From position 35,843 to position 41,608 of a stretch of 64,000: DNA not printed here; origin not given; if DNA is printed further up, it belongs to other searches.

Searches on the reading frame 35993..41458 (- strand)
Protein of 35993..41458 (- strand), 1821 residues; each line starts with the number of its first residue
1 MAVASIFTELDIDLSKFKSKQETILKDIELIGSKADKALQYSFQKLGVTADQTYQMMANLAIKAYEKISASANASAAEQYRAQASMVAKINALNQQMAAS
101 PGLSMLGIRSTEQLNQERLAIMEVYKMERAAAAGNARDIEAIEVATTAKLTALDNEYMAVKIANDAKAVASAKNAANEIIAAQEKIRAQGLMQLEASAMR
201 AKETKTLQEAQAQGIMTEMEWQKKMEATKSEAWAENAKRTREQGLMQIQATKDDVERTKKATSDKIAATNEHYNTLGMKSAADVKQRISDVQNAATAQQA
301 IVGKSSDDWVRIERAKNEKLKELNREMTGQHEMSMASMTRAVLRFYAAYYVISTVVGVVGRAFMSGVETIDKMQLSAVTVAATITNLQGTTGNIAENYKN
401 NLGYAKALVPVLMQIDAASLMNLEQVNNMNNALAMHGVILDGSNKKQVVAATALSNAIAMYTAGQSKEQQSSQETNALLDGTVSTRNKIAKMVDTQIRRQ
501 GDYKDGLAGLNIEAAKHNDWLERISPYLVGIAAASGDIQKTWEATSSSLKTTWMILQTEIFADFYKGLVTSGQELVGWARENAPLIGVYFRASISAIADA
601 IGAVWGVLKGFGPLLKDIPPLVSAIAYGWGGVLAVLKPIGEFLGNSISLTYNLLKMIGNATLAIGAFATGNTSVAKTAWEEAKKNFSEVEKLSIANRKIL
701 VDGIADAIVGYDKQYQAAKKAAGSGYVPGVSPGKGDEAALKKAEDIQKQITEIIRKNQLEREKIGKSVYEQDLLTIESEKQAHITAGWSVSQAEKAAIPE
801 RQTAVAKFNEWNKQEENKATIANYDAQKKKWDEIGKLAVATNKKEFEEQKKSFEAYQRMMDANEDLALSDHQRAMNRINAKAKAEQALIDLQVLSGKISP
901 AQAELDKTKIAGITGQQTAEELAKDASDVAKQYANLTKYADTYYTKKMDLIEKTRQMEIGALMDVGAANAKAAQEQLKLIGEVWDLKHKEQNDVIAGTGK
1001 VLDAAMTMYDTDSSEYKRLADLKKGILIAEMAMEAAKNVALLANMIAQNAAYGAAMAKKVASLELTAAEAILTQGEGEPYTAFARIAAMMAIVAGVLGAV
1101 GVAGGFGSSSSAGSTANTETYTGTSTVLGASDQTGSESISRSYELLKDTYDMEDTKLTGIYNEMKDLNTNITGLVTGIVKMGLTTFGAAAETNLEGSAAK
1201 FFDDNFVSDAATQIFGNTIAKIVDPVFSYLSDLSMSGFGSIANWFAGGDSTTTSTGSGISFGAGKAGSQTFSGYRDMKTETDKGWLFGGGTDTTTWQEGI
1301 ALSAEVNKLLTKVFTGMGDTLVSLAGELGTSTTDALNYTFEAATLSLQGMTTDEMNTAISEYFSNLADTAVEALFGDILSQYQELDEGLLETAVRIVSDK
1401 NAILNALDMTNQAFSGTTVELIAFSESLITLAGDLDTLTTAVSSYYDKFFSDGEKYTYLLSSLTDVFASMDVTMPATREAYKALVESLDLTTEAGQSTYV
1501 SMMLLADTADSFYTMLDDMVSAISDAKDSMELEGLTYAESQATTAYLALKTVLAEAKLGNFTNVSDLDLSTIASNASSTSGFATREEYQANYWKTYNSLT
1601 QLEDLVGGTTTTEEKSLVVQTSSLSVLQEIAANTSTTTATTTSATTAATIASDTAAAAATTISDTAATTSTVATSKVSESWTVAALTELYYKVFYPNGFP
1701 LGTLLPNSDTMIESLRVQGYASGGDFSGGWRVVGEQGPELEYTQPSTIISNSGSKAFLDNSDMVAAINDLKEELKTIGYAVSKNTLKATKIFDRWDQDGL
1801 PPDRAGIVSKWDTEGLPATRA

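Call 18: search_protein_families(library=phrogs, proteins=[window:35993-41458:-], max_evalue=0.00001)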
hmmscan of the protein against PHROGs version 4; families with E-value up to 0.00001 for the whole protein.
window:35993-41458:- (1821 aa): 2 families
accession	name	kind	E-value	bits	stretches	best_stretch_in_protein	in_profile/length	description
phrog_24709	-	tail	2.2e-38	133.2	1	1057-1620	482-1021/1069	tail length tape measure protein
phrog_7740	-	tail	2.5e-33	115.6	1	1033-1523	897-1377/2151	tail length tape measure protein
